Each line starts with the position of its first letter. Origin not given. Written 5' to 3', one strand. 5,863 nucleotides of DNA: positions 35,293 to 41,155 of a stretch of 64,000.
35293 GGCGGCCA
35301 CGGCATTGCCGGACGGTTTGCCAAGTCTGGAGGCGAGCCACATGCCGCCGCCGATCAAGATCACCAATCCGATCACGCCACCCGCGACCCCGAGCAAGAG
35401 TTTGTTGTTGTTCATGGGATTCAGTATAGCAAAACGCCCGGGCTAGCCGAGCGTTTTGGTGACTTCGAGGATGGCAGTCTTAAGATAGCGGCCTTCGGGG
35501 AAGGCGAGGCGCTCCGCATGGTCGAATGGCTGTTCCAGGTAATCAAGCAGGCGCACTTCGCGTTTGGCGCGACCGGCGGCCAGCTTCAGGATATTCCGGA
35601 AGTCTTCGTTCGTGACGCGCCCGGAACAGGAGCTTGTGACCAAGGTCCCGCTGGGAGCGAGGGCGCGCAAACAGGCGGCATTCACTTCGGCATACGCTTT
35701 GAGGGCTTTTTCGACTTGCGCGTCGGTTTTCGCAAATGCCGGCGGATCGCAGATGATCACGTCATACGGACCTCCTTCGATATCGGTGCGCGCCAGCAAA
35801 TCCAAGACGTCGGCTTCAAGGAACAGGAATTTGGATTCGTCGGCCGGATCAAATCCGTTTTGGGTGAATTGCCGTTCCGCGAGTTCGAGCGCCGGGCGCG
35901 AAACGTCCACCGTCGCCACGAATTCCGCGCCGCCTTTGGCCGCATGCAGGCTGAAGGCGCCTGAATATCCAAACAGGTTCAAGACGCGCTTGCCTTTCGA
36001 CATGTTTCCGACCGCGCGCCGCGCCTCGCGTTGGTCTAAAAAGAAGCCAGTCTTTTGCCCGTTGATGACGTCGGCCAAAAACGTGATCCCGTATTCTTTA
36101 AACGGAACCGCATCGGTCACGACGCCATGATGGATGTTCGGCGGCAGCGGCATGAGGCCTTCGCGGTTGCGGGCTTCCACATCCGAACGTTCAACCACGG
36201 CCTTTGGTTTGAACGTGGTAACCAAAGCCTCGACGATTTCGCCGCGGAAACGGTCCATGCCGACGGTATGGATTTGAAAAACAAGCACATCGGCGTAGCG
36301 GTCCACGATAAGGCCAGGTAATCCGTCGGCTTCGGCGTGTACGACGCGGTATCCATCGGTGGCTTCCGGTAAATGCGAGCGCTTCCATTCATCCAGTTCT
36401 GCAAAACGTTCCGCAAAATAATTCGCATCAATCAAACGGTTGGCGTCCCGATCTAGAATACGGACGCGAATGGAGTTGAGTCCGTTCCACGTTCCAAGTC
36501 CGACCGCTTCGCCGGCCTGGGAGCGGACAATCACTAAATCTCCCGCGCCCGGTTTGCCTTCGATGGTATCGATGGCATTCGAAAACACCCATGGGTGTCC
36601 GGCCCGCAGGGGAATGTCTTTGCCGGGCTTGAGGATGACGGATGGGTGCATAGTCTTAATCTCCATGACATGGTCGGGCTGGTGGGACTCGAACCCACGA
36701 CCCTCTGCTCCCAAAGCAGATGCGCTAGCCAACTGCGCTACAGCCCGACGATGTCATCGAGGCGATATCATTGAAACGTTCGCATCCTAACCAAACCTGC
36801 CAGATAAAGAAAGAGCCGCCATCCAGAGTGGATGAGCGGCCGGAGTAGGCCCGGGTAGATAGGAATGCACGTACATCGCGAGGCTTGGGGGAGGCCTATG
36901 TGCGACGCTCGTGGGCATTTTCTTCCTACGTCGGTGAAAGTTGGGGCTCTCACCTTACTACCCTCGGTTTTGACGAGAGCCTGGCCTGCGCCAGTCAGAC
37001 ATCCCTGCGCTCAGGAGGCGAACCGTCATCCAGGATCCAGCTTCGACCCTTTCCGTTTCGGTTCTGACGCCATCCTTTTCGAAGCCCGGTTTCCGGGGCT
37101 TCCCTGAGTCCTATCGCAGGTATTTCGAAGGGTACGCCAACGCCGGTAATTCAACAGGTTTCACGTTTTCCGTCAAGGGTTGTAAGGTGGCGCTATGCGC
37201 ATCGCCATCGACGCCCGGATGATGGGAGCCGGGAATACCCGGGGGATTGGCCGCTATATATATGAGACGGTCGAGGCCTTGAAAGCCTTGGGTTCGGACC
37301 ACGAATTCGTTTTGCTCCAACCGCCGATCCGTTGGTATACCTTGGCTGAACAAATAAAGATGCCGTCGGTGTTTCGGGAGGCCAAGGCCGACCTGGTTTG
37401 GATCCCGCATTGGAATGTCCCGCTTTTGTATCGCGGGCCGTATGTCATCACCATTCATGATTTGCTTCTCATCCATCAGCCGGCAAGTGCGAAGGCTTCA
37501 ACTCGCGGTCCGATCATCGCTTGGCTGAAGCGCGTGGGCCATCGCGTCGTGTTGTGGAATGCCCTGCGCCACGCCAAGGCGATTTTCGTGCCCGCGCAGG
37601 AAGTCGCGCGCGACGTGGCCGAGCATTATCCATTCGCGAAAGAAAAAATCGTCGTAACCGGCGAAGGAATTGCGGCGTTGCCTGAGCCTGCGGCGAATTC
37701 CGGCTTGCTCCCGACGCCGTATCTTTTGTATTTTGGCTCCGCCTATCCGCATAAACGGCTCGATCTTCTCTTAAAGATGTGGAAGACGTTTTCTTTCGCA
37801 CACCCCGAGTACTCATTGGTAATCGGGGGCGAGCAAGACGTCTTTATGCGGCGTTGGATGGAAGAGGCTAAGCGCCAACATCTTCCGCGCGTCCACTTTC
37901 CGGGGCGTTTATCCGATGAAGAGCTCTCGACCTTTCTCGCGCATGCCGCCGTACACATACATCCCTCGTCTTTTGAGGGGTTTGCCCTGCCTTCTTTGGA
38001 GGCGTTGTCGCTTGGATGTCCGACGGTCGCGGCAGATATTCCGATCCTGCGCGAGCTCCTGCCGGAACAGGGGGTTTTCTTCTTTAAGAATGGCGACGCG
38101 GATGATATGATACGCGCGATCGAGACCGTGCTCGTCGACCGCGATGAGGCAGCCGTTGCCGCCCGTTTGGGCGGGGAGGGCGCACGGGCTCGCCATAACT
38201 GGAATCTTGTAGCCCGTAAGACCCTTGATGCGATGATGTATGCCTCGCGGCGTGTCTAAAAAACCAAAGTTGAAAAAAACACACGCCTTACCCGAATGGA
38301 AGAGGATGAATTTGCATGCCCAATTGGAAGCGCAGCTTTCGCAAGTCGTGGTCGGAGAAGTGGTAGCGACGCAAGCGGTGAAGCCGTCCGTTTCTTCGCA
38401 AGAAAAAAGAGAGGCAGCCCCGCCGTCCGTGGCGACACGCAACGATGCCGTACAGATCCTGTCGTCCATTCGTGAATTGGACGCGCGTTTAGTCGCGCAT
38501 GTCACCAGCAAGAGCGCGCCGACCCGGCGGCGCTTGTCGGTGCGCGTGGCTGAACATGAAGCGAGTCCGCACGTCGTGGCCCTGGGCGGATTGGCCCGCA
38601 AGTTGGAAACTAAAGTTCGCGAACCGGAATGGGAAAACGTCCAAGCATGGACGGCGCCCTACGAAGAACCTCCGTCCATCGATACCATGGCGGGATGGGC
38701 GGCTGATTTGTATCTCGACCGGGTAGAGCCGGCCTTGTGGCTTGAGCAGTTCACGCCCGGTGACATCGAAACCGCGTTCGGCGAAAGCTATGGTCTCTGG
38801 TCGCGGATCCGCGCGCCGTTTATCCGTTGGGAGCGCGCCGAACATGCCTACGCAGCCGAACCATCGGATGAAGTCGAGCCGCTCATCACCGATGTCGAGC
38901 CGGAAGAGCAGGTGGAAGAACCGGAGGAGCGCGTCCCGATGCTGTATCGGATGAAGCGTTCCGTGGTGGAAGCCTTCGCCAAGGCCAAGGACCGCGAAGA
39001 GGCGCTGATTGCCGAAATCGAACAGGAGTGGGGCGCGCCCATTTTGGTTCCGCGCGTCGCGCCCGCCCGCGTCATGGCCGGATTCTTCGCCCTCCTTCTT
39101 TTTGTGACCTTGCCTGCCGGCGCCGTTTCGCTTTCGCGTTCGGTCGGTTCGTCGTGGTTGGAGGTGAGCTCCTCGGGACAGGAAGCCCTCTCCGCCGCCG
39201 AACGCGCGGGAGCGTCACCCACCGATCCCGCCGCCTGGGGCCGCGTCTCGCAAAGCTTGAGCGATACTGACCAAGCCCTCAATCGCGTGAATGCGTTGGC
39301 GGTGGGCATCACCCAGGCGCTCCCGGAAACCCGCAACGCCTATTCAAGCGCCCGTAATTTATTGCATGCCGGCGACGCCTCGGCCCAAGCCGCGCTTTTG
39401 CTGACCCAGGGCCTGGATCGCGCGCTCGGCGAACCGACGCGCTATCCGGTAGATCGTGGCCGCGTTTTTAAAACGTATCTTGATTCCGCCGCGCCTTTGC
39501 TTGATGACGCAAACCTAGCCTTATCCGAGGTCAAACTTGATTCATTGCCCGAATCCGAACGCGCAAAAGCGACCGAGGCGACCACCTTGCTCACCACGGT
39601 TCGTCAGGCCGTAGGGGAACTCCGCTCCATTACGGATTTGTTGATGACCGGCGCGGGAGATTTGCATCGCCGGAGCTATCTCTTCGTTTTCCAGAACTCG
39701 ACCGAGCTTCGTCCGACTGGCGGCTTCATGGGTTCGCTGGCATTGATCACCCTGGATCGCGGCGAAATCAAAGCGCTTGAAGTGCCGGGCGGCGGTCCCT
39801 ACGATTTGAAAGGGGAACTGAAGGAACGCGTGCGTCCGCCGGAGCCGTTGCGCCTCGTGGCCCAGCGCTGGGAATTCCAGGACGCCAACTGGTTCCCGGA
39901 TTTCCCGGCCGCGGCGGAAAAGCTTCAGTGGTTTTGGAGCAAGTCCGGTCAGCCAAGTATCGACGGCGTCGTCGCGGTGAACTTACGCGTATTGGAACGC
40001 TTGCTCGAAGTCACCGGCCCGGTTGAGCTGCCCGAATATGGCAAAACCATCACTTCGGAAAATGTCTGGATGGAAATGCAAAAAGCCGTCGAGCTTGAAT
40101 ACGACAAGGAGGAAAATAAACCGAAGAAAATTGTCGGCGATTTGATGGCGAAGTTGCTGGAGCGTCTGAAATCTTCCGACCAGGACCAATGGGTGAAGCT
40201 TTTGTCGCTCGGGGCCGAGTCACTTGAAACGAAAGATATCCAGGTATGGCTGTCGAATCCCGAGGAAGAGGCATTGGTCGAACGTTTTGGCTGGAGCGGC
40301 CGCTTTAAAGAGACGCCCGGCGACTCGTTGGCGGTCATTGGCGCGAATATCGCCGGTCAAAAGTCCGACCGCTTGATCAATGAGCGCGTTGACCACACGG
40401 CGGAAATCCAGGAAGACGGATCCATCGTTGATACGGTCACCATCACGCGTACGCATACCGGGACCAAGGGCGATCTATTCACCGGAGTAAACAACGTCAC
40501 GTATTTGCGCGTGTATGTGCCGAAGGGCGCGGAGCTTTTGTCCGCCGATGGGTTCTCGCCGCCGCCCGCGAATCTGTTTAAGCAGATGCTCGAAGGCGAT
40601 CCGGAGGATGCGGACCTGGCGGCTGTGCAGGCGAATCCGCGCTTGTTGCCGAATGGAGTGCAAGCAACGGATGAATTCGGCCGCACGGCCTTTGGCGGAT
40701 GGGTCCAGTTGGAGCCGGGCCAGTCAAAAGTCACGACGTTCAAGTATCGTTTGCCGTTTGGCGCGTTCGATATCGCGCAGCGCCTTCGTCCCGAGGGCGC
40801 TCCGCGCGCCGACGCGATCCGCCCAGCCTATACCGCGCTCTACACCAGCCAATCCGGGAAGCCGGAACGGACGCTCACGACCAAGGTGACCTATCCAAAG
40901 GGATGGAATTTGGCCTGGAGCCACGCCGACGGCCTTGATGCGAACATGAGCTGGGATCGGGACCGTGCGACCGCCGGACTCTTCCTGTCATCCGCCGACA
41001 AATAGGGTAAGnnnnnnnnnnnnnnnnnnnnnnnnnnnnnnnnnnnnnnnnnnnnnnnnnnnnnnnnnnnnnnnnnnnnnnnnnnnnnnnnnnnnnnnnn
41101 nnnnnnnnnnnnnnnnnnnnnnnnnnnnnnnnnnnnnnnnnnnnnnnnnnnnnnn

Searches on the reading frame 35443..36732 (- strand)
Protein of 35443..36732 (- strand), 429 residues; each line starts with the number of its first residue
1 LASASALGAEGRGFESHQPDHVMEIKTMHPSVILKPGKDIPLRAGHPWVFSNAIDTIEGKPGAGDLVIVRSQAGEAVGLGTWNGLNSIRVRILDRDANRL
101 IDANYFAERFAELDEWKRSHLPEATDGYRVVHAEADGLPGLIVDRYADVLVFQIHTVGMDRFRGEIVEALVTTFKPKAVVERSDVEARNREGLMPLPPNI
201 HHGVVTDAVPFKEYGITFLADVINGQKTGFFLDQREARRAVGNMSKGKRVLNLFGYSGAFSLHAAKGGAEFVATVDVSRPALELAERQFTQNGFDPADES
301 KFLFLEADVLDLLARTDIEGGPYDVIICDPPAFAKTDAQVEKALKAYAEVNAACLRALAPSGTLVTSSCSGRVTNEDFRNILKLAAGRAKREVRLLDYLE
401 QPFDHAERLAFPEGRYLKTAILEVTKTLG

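Call 11: search_protein_families(library=pfam, proteins=[window:35443-36732:-])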
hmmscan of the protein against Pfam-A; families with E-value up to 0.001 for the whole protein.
window:35443-36732:- (429 aa): 6 families
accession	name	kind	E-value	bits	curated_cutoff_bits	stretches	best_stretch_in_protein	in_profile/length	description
PF10672.15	Methyltrans_SAM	-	5.4e-21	75.5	27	1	206-376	83-246/286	S-adenosylmethionine-dependent methyltransferase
PF17785.7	PUA_3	-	2.2e-18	66.2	22.6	1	32-95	1-64/64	PUA-like domain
PF03602.21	Cons_hypoth95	-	2.6e-06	27.6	24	1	245-348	40-137/182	Conserved hypothetical protein 95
PF13847.12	Methyltransf_31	-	2.8e-06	27.5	27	1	245-374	2-123/145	Methyltransferase domain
PF13649.12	Methyltransf_25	-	0.00022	22.3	27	1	257-350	8-92/97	Methyltransferase domain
PF05175.20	MTS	-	0.00083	19.5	23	0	248-365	33-137/170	Methyltransferase small domain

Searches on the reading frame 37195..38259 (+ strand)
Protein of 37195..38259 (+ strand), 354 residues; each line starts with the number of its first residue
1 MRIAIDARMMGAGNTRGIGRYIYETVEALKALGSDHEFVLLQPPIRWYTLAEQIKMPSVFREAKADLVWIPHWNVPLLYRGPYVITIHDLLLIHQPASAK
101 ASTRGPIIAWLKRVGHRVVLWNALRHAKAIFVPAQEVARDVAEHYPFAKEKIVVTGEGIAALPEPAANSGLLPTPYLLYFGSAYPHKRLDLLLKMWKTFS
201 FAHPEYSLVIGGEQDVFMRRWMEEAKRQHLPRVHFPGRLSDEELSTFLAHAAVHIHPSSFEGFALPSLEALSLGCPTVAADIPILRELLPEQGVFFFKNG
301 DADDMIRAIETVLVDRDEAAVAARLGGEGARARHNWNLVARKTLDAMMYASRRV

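Call 11: search_protein_families(library=pfam, proteins=[window:37195-38259:+])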
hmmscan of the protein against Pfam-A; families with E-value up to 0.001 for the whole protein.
window:37195-38259:+ (354 aa): 6 families
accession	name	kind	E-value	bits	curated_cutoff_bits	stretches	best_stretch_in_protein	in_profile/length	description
PF00534.26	Glycos_transf_1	-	5.4e-24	85.1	26.4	1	174-319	15-162/172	Glycosyl transferases group 1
PF13692.12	Glyco_trans_1_4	-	2.9e-21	76.6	27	1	175-314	2-141/142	Glycosyl transferases group 1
PF13439.12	Glyco_transf_4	-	6.9e-10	39.6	28.5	1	39-159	47-166/170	Glycosyltransferase Family 4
PF13524.12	Glyco_trans_1_2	-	7.3e-10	39.4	25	1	204-344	13-143/144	Glycosyl transferase-like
PF13579.12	Glyco_trans_4_4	-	1.1e-06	29.5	29.7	1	56-155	63-155/158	Glycosyl transferase 4-like domain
PF20706.3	GT4-conflict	-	5.3e-06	26.1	26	1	240-341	271-383/385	Family 4 Glycosyltransferase in conflict systems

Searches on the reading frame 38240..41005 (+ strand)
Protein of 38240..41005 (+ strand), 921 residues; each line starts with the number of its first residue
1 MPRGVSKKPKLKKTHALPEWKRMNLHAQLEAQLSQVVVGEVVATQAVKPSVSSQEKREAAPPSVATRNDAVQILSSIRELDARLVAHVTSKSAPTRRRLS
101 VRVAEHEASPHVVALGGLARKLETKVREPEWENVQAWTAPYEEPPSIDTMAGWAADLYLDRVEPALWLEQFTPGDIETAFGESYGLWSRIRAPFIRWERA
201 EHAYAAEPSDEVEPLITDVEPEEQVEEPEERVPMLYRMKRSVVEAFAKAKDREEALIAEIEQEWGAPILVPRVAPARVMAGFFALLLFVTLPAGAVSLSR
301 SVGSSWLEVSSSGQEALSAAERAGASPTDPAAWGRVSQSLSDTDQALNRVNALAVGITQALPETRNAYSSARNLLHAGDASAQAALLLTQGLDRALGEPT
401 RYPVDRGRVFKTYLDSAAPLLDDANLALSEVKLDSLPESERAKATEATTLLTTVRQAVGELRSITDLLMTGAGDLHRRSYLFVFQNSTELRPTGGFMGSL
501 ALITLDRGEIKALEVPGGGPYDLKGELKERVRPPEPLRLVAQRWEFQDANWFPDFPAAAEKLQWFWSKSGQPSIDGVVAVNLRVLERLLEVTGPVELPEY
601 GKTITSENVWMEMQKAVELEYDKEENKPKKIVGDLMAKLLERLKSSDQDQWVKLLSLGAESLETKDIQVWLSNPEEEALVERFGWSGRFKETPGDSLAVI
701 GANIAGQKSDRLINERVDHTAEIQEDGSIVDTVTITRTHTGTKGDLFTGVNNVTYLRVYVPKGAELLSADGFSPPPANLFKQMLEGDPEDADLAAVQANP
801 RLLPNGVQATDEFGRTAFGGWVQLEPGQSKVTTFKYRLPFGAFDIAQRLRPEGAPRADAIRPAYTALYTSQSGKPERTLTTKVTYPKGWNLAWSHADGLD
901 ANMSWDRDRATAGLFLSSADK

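Call 11: search_protein_families(library=pfam, proteins=[window:38240-41005:+])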
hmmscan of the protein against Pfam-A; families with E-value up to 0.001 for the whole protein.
window:38240-41005:+ (921 aa): 1 family
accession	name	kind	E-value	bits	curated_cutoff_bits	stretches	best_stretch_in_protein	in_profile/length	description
PF13196.11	DUF4012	-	5.1e-30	105.3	28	1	477-614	3-140/144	Protein of unknown function (DUF4012)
